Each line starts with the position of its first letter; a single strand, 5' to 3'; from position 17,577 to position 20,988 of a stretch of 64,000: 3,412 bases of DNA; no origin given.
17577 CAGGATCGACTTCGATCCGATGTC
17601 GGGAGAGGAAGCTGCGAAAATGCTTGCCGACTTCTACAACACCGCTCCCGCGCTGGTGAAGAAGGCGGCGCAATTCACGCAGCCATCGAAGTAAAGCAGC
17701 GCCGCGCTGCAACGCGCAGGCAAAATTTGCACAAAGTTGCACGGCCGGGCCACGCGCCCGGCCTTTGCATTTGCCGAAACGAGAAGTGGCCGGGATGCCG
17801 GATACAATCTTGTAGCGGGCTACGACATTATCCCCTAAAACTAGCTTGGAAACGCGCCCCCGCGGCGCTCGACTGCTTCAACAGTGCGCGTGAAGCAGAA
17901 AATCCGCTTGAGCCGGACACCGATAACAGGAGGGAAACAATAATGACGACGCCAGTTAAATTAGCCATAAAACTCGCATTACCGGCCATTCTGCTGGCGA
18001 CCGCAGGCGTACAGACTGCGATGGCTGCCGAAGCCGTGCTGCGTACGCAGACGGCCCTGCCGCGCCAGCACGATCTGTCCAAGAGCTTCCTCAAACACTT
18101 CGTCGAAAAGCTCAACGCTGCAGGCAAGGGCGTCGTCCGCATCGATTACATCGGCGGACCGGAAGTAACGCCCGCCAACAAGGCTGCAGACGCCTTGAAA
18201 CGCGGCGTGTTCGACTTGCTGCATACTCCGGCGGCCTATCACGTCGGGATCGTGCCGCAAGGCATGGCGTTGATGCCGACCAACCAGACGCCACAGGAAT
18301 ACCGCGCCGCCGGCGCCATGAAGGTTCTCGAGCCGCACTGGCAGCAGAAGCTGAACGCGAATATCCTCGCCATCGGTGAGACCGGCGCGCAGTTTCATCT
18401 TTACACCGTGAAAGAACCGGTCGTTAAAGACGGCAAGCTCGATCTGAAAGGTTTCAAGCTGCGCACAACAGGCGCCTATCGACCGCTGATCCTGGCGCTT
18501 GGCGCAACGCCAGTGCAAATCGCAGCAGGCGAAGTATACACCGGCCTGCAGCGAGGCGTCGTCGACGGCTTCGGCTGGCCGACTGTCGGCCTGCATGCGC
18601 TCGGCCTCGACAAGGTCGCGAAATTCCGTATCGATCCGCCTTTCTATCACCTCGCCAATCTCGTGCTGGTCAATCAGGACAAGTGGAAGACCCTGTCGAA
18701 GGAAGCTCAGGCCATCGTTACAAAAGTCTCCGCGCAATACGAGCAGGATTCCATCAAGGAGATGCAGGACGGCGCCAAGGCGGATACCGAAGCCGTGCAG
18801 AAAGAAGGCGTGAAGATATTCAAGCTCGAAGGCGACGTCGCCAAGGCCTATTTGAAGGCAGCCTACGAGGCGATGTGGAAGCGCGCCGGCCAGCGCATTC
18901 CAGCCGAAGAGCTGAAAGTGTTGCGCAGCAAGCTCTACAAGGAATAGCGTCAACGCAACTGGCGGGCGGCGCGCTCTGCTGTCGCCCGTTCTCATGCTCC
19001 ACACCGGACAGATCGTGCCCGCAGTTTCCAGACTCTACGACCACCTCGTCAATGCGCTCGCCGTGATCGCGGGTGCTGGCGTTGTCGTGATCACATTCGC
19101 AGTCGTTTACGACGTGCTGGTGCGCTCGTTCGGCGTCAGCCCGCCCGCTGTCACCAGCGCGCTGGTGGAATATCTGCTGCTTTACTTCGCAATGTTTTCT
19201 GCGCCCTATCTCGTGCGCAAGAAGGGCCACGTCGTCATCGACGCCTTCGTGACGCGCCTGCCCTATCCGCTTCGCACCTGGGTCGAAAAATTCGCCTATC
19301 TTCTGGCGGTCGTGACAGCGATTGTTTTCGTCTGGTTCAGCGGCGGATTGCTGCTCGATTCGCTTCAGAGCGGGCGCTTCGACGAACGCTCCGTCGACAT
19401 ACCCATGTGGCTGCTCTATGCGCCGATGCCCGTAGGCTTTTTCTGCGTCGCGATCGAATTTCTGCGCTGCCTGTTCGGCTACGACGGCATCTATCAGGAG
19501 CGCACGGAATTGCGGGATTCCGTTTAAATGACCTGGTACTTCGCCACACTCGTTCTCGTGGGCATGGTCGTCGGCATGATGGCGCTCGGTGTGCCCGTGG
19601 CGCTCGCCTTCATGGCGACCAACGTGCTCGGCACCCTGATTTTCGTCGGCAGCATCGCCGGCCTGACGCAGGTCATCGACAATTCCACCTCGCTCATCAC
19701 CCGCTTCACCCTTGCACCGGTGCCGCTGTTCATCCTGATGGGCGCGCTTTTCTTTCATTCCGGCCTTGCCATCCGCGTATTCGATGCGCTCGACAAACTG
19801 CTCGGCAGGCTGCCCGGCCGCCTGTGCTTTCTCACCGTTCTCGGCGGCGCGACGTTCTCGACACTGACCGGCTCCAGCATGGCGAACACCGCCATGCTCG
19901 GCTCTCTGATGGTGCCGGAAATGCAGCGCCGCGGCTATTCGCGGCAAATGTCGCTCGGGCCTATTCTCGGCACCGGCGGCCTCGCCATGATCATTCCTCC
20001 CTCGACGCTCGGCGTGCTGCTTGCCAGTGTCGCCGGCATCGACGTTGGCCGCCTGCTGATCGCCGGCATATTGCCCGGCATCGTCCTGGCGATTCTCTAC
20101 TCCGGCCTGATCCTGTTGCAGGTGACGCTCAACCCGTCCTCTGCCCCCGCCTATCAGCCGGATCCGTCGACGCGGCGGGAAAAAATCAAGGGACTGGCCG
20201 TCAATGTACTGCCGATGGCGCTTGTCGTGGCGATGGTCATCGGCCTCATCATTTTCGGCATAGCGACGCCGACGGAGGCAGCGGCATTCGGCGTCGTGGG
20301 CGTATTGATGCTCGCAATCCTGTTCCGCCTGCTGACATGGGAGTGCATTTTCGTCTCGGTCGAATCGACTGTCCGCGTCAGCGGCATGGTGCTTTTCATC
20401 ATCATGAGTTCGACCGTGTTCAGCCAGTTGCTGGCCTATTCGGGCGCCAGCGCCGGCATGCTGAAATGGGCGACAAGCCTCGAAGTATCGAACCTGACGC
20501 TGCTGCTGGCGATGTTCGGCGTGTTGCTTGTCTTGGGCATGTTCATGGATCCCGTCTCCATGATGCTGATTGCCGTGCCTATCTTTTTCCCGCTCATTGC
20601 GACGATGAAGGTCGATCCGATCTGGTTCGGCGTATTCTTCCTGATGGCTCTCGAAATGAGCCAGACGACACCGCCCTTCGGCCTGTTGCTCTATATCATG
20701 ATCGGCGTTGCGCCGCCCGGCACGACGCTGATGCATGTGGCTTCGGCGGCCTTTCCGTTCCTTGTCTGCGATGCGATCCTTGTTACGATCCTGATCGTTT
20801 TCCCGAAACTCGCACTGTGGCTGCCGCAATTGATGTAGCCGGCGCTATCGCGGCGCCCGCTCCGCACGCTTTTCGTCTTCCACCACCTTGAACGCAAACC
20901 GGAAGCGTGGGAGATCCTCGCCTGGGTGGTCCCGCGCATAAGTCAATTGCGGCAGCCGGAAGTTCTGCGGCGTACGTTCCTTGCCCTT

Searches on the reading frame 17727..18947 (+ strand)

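Call 53: search_protein_families(library=pfam, proteins=[window:17727-18947:+], max_evalue=0.00001)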
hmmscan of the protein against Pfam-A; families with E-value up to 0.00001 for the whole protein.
window:17727-18947:+ (406 aa): 1 family
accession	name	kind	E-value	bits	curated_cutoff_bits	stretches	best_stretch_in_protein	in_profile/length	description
PF03480.18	DctP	-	1e-32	114.1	23.4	1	117-386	10-281/286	Bacterial extracellular solute-binding protein, family 7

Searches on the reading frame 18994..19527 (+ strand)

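Call 53: search_protein_families(library=pfam, proteins=[window:18994-19527:+], max_evalue=0.00001)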
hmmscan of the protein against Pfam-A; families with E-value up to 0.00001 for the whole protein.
window:18994-19527:+ (177 aa): 1 family
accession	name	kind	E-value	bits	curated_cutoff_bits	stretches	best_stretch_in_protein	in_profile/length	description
PF04290.18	DctQ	-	1e-23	84.1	28.3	1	34-157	2-123/132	Tripartite ATP-independent periplasmic transporters, DctQ component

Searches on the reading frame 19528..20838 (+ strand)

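Call 53: search_protein_families(library=pfam, proteins=[window:19528-20838:+], max_evalue=0.00001)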
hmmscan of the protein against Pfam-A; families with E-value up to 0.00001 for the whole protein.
window:19528-20838:+ (436 aa): 1 family
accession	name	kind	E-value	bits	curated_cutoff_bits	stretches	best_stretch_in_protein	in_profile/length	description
PF06808.19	DctM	-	1.6e-74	251.6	23.8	1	11-428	1-413/413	Tripartite ATP-independent periplasmic transporter, DctM component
